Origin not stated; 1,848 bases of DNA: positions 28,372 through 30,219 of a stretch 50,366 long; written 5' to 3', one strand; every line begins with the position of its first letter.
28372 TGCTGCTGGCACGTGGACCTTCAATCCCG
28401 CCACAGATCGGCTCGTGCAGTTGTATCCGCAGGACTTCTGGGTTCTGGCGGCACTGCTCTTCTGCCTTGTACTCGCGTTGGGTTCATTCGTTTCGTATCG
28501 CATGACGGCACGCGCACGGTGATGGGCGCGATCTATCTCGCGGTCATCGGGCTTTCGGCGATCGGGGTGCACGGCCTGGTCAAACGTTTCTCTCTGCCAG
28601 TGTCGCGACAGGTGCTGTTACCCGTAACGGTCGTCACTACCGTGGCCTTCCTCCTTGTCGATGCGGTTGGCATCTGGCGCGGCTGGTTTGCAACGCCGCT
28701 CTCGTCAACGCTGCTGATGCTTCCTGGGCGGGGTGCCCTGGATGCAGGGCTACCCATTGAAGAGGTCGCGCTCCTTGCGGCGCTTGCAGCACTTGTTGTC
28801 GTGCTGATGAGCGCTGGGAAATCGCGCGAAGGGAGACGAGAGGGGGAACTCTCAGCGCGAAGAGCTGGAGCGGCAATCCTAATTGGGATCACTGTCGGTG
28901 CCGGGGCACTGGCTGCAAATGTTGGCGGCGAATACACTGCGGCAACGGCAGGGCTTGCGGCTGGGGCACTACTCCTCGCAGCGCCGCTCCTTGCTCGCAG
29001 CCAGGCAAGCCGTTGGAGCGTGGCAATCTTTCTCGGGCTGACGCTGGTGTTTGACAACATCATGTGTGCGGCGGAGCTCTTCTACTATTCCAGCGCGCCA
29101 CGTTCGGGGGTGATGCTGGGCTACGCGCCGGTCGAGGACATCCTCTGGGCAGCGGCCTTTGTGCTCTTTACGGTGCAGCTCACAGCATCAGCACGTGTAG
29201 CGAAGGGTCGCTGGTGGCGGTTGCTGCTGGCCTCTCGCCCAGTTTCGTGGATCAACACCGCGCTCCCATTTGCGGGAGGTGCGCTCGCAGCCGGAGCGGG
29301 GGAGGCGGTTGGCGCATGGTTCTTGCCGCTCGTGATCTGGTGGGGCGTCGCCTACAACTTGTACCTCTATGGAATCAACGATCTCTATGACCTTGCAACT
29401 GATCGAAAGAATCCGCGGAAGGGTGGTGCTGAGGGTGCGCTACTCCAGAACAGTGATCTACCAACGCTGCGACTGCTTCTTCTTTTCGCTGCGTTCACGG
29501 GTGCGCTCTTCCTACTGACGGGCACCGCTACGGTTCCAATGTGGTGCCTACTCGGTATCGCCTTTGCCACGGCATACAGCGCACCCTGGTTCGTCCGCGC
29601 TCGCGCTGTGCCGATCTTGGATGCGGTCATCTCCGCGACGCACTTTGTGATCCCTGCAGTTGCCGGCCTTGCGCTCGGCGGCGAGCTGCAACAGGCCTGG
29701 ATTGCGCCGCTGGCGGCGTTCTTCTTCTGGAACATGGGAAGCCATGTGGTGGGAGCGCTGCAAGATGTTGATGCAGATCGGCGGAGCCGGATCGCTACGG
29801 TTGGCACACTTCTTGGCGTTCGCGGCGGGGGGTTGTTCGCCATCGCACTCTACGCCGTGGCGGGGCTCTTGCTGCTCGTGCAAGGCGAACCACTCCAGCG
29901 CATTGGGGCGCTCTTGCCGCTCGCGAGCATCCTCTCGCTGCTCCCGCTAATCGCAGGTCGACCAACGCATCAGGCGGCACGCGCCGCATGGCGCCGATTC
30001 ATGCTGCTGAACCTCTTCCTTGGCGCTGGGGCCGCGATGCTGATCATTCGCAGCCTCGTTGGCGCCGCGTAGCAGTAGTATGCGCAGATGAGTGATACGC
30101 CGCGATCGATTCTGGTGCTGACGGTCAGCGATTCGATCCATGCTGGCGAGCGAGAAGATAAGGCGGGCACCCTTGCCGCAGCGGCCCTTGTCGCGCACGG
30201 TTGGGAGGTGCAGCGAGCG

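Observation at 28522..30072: Single-polypeptide fusion of both lycopene-cyclase half-domains with a CrtEb-type lycopene elongase (predicted one-protein cyclic C50 carotenoid module)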

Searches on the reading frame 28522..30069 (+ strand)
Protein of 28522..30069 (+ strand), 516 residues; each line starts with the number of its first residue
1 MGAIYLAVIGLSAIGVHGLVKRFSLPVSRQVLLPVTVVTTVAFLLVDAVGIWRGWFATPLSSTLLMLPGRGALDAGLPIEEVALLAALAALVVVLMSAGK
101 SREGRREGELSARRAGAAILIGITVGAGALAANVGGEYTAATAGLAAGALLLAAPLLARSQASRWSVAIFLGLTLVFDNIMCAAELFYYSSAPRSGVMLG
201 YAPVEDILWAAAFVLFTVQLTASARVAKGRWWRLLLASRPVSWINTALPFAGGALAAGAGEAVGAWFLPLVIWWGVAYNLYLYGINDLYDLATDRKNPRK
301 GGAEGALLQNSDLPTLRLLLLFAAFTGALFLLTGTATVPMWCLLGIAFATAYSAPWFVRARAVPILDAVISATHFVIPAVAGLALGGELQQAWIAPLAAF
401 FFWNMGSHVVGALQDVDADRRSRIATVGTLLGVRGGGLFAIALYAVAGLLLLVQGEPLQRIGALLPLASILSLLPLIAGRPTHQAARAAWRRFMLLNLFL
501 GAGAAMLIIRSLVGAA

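Call 3: search_protein_families(library=pfam, proteins=[window:28522-30069:+], max_evalue=0.01)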
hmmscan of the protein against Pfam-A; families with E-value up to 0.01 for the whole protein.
window:28522-30069:+ (516 aa): 2 families
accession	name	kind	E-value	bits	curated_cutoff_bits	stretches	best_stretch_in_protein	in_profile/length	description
PF01040.23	UbiA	-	8.7e-17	61.7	34.2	1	248-497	2-248/250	UbiA prenyltransferase family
PF18916.5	Lycopene_cyc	-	4.4e-05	24.4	27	1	138-219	4-87/92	Lycopene cyclase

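Call 4: search_protein_families(library=ncbifam, proteins=[window:28522-30069:+], max_evalue=0.01)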
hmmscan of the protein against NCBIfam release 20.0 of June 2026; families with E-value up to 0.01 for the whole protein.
window:28522-30069:+ (516 aa): 14 families
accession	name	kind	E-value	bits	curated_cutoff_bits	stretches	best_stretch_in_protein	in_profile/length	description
NF009608.0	PRK13105.1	equivalog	1.3e-64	218.1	217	1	233-510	11-287/291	prenyltransferase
NF010119.0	PRK13595.1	equivalog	9.4e-33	113.9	248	1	232-512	13-286/292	prenyltransferase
NF009516.0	PRK12875.1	equivalog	4.5e-31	108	205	1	227-510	13-287/292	prenyltransferase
TIGR01475.1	ubiA_other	subfamily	3.2e-08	33.4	180.8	1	280-502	50-270/282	UbiA-like polyprenyltransferase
TIGR03462.1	CarR_dom_SF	subfamily_domain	1.7e-07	31.7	39.4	1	143-218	12-86/89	lycopene cyclase domain-containing protein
NF005742.0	PRK07566.1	equivalog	7e-07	28.7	313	1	230-451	27-250/315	chlorophyll synthase ChlG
NF006088.0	PRK08238.1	equivalog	1.1e-05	24.2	351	1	230-404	191-360/482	UbiA family prenyltransferase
NF009058.0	PRK12392.1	subfamily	1.2e-05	24.5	494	1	239-442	22-233/333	bacteriochlorophyll c synthase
NF009523.0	PRK12884.1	equivalog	5.7e-05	22.4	269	1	285-450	56-214/279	prenyltransferase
NF009524.0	PRK12886.1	equivalog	0.00013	21.4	387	1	247-454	23-225/291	prenyltransferase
NF009511.0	PRK12871.1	equivalog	0.00016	21.1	281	1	315-452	99-236/297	prenyltransferase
NF009526.0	PRK12888.1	equivalog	0.00047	19.7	364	1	247-454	30-235/301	4-hydroxybenzoate octaprenyltransferase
TIGR02056.1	ChlG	equivalog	0.0026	17.4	436.45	1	231-444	16-236/306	chlorophyll synthase ChlG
NF041586.1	MqnP_DT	exception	0.0048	16.6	430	1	247-455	15-218/277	menaquinone biosynthesis prenyltransferase MqnP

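Call 5: find_homologous_proteins(query=window:28522-30069:+, max_evalue=0.00001)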
Query window:28522-30069:+ (516 aa): 72 proteins with E <= 0.00001 among 8000 candidates.
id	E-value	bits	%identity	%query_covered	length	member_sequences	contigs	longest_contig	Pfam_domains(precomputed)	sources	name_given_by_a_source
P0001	0.0e+0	1038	97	100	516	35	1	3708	PF01040.24,PF18916.6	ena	-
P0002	0.0e+0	1037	97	100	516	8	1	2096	PF01040.24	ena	-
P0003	0.0e+0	1032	95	100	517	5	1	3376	PF01040.24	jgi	jgi:lycopene cyclase domain-containing protein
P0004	0.0e+0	1028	95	100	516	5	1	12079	PF01040.24,PF18916.6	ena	-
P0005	7.9e-286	967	90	100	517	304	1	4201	PF01040.24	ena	-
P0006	5.3e-284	961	89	100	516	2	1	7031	PF01040.24,PF18916.6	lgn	-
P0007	5.2e-282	954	89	100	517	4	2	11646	PF01040.24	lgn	-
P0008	2.5e-280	949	88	100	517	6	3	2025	PF01040.24,PF18916.6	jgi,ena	-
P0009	1.6e-279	946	89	100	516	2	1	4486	PF01040.24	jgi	jgi:lycopene cyclase domain-containing protein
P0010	2.8e-278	942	87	100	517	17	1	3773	PF01040.24,PF18916.6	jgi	-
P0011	6.2e-277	937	87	100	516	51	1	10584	PF01040.24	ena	-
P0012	1.2e-276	936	88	100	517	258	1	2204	PF01040.24,PF18916.6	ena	-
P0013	1.6e-276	936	87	100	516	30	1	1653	PF01040.24,PF18916.6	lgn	-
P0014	2.8e-276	935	88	100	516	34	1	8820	PF01040.24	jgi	-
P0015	2.8e-276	935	87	100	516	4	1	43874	PF01040.24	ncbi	-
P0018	2.6e-273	925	86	100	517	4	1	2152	PF01040.24,PF18916.6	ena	-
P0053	3.4e-125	437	47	99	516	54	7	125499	PF01040.24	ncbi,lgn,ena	ncbi:MAG: UbiA family prenyltransferase [Candidatus Limnocylindrus sp.]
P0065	4.2e-41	159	42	53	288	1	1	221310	PF01040.24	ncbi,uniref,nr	ncbi:prenyltransferase [Glutamicibacter sp. MNS18]|uniref:prenyltransferase n=1 Tax=Glutamicibacter 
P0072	5.5e-33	133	37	52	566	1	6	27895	PF01040.24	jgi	jgi:4-hydroxybenzoate polyprenyltransferase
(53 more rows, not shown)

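Call 12: find_encoding_contigs(protein=P0065, flank=8000, max_places=2)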
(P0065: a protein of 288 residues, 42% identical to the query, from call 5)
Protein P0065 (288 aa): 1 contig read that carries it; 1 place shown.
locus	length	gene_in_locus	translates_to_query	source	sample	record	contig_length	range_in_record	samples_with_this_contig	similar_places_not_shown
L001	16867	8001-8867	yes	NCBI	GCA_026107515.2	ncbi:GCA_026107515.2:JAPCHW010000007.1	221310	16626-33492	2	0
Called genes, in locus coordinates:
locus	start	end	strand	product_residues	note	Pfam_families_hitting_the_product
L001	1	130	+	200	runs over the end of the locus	PF09997:DUF2238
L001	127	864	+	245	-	PF00535:Glycos_transf_2, PF13641:Glyco_tranf_2_3, PF13632:Glyco_trans_2_3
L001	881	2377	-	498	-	PF01073:3Beta_HSD, PF01370:Epimerase, PF05368:NmrA, PF13460:NAD_binding_10, PF11066:DUF2867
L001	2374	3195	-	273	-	-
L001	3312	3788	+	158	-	PF01047:MarR, PF12802:MarR_2, PF13412:HTH_24 (weak)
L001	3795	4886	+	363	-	PF00348:polyprenyl_synt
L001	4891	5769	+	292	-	PF00494:SQS_PSY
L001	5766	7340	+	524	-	PF00070:Pyr_redox (faint), PF00890:FAD_binding_2 (faint), PF01266:DAO, PF01593:Amino_oxidase, PF07992:Pyr_redox_2 (faint), PF12831:FAD_oxidored (weak), PF13450:NAD_binding_8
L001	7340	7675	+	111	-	-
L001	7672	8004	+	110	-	PF18916:Lycopene_cyc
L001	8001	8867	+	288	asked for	PF01040:UbiA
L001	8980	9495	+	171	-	PF00293:NUDIX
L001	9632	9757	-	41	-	-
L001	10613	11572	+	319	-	-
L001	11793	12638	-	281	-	-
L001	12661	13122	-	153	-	-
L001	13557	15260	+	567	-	PF00920:ILVD_EDD_N, PF24877:ILV_EDD_C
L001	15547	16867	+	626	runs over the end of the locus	PF02776:TPP_enzyme_N, PF00205:TPP_enzyme_M, PF02775:TPP_enzyme_C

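Call 13: find_encoding_contigs(protein=P0053, flank=10000, max_places=3)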
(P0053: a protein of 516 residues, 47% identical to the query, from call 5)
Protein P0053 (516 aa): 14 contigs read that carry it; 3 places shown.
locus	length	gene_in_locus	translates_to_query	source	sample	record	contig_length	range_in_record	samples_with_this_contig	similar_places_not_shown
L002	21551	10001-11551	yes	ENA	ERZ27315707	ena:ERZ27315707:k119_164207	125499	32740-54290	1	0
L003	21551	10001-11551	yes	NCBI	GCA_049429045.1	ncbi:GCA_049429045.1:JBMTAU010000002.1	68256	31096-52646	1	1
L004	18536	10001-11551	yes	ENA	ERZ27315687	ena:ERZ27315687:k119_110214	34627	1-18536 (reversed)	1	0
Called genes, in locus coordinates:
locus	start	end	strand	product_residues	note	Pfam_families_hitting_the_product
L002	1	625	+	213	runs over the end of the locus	PF02163:Peptidase_M50 (faint)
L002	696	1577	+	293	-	PF02616:SMC_ScpA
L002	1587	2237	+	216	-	PF04079:SMC_ScpB, PF12802:MarR_2 (faint)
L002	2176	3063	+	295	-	PF00849:PseudoU_synth_2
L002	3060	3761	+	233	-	PF02224:Cytidylate_kin, PF13189:Cytidylate_kin2 (faint)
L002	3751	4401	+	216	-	PF01553:Acyltransferase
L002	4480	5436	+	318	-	PF02401:LYTB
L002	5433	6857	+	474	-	PF00005:ABC_tran (faint), PF00009:GTP_EFTU, PF01926:MMR_HSR1, PF02421:FeoB_N, PF00009:GTP_EFTU, PF02421:FeoB_N, PF01926:MMR_HSR1, PF14714:KH_dom-like, +5 more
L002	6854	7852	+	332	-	PF01210:NAD_Gly3P_dh_N, PF07479:NAD_Gly3P_dh_C, PF20618:GPD_NAD_C_bact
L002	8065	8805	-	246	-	PF01036:Bac_rhodopsin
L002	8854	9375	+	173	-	PF14229:DUF4332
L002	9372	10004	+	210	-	PF07314:Lit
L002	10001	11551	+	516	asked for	PF01040:UbiA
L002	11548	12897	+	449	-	PF03453:MoeA_N, PF00994:MoCF_biosynth, PF03454:MoeA_C (weak)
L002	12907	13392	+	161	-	PF01967:MoaC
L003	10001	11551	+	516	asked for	PF01040:UbiA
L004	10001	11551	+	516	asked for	PF01040:UbiA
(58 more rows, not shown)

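Call 25: find_related_loci(query=A2, collection=genome_contigs, flank=6000)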
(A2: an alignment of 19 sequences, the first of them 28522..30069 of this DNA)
Query A2 (516 aa) in genome_contigs; peptide patterns used: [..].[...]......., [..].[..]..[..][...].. (x = any residue, [..] = any of these).
600 stretches matched a pattern (row limit reached: there are more); 593 encode a relative of the query (tblastn E <= 1e-3); the best 80 are kept; 80 distinct loci.
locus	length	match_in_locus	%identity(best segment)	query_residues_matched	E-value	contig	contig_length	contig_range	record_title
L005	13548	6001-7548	98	1-516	0e+0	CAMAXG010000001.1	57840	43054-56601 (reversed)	MAG: Thermoflexus hugenholtzii JAD2 isolate MH-08apr19-222 genome assembly, contig: MH-08apr19-C1200, whole genome shotg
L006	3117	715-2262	95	1-516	0e+0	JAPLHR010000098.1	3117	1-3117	MAG: Chloroflexota bacterium isolate LacPavin_0818_WC45_MAG_64_15 LacPavin_0818_WC45_scaffold_365222, whole genome shotg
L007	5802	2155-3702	88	1-516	0e+0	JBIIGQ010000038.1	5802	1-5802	MAG: Candidatus Limnocylindrus sp. isolate ME2001-07-16D8pf_3300042503_group1_bin21 Rohwer_bin1231_scaffold_17934_c1, wh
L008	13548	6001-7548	85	1-516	0e+0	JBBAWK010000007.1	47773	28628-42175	MAG: Candidatus Limnocylindrus sp. isolate EUL_347 ctg7-EUL_347, whole genome shotgun sequence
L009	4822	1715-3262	87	1-516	0e+0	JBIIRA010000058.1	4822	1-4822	MAG: Candidatus Limnocylindrus sp. isolate ME2003-07-23pf_3300044630_group2_bin81 Rohwer_bin1234_scaffold_27788_c1, whol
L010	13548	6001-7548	87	1-516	0e+0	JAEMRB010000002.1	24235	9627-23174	MAG: Chloroflexota bacterium isolate SupBloom_Metag_048 NODE_1105_length_24235_cov_11.778743, whole genome shotgun seque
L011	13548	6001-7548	87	1-516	0e+0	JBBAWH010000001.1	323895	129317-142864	MAG: Candidatus Limnocylindrus sp. isolate EUL_344 ctg1-EUL_344, whole genome shotgun sequence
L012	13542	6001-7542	68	2-515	0e+0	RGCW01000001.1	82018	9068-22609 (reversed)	MAG: Candidatus Aquidulcis sp. isolate WB6_2A_267 contig_100_0, whole genome shotgun sequence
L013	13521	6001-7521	52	6-512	1e-129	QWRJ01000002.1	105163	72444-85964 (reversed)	MAG: Candidatus Limnocylindrus sp. ZSMar2m-chloro-G89 ZSMar2m-G89-c2, whole genome shotgun sequence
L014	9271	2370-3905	47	1-511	8e-123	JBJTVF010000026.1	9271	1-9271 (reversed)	MAG: Candidatus Limnocylindrus sp. isolate samp_4445_metabat2_123 samp_4445_543436, whole genome shotgun sequence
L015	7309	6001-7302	50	1-434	1e-115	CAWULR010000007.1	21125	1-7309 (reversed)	MAG: uncultured bacterium isolate SRR1522973_binner13_99_1705335405 genome assembly, contig: ERZ11849543.360, whole geno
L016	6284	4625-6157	46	1-511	3e-111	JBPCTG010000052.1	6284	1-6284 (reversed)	MAG: Candidatus Limnocylindrus sp. S1Ck117_1289140_flag_0_multi_12.0884_len_6284, whole genome shotgun sequence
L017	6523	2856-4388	46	1-511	9e-107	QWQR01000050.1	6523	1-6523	MAG: Chloroflexi bacterium isolate RE-chloro-G1 RE-G1-c50, whole genome shotgun sequence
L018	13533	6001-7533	43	2-511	3e-113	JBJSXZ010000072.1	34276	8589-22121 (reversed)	MAG: Candidatus Limnocylindrus sp. isolate samp_4435_concoct_2059 samp_4435_922796, whole genome shotgun sequence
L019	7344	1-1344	47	65-511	3e-102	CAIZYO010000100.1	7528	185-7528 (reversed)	MAG: uncultured Chloroflexi bacterium isolate Loc090519-8-7m_bin-0729 genome assembly, contig: bin-0729:100/220, whole g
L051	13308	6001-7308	35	100-513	3e-45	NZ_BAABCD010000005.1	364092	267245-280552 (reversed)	Dietzia aurantiaca strain JCM 17645 sequence05, whole genome shotgun sequence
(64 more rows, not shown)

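Call 43: search_solved_structures(query=A1, max_evalue=0.01, show_alignments=1)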
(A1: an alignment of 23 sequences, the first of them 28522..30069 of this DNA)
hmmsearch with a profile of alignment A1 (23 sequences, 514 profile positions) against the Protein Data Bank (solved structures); distinct sequences matched with E-value up to 0.01: 2.
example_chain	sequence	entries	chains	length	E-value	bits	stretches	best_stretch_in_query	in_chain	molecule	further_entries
9sau_C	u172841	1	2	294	4.3e-06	29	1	232-462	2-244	Chlorophyll a synthase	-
9sas_C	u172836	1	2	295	4.3e-06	29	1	232-462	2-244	Chlorophyll a synthase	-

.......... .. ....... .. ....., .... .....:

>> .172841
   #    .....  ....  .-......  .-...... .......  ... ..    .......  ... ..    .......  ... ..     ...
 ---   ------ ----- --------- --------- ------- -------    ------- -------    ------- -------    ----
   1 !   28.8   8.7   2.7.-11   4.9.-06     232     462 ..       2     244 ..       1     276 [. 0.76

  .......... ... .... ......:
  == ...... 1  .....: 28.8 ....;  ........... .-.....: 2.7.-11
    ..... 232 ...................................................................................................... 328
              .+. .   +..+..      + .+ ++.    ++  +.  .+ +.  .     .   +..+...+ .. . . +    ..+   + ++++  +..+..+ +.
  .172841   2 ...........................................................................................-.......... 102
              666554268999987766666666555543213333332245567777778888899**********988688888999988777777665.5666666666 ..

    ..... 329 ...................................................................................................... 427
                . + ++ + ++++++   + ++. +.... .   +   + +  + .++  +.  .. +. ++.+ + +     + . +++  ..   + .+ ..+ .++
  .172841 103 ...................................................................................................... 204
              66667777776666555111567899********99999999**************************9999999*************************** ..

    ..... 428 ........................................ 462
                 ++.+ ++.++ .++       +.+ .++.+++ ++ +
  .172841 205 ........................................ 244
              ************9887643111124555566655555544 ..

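Call 51: predict_structure(alignment_id=A1)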
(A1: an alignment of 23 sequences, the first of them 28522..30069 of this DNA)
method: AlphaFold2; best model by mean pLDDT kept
length: 516 residues; sequences in the alignment: 23
mean_pLDDT: 85.1   pTM: 0.87
mean pLDDT of the five models: 85.1, 84.4, 83.4, 83.0, 82.3
residues with pLDDT >= 90: 217; 70-90: 243; 50-70: 41; < 50: 15
segments of 3 or more residues with pLDDT < 50: 502-504, 506-516
pLDDT, mean of each block of 10 residues (from residue 1): 83 91 92 97 95 85 83 87 94 89 65 92 95 87 97 92 95 92 73 74 91 97 92 92 86 82 88 94 86 64 77 93 89 84 89 69 83 89 83 84 90 83 83 92 93 78 84 89 85 69 49 40
secondary structure, 60 per line:
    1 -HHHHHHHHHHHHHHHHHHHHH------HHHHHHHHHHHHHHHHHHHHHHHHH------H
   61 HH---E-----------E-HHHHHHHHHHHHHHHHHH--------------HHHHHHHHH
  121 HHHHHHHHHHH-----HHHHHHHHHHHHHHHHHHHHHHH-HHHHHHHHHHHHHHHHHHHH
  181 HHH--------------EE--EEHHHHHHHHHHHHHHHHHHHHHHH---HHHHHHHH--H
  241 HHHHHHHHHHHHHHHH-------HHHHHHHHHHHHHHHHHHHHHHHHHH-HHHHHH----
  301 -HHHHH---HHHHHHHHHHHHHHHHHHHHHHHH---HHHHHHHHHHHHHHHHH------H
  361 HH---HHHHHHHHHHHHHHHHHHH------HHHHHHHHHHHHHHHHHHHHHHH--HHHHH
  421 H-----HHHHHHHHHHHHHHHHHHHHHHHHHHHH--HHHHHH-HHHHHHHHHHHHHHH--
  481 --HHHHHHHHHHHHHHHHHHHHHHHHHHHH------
elements in order: H2-22 H29-53 H80-97 H112-131 H137-159 H161-183 H204-226 H230-237 H240-256 H264-289 H291-296 H302-306 H310-333 H337-353 H366-384 H391-413 H416-421 H427-454 H457-462 H464-478 H483-510

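Call 52: find_encoding_contigs(protein=P0072, flank=8000, max_places=2)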
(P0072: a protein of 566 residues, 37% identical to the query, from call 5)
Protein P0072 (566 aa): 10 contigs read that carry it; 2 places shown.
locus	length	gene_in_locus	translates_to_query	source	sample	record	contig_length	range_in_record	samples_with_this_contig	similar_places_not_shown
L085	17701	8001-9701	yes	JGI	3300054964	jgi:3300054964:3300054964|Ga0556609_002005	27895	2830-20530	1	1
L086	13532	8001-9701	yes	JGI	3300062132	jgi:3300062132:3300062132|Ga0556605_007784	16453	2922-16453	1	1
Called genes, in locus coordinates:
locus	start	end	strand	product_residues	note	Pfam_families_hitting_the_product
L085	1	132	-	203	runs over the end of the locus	PF00440:TetR_N, PF16859:TetR_C_11 (weak), PF16925:TetR_C_13, PF17932:TetR_C_24 (weak)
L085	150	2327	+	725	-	PF03176:MMPL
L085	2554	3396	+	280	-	PF14344:DUF4397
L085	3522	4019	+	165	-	PF04203:Sortase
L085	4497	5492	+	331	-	PF09924:LPG_synthase_C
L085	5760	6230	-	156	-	PF12802:MarR_2, PF09339:HTH_IclR (weak), PF01047:MarR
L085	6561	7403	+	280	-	PF00494:SQS_PSY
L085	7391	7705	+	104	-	-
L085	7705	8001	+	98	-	PF18916:Lycopene_cyc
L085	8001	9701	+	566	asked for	PF01040:UbiA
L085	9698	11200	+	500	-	PF00890:FAD_binding_2 (weak), PF01266:DAO, PF01593:Amino_oxidase, PF13450:NAD_binding_8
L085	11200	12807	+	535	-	PF05977:MFS_3 (weak), PF06609:TRI12, PF07690:MFS_1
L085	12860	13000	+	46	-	-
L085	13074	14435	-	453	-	PF13367:PrsW-protease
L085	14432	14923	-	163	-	-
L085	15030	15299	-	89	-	-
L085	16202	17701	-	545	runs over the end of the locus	PF00501:AMP-binding, PF13193:AMP-binding_C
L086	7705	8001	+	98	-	PF18916:Lycopene_cyc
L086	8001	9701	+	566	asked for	PF01040:UbiA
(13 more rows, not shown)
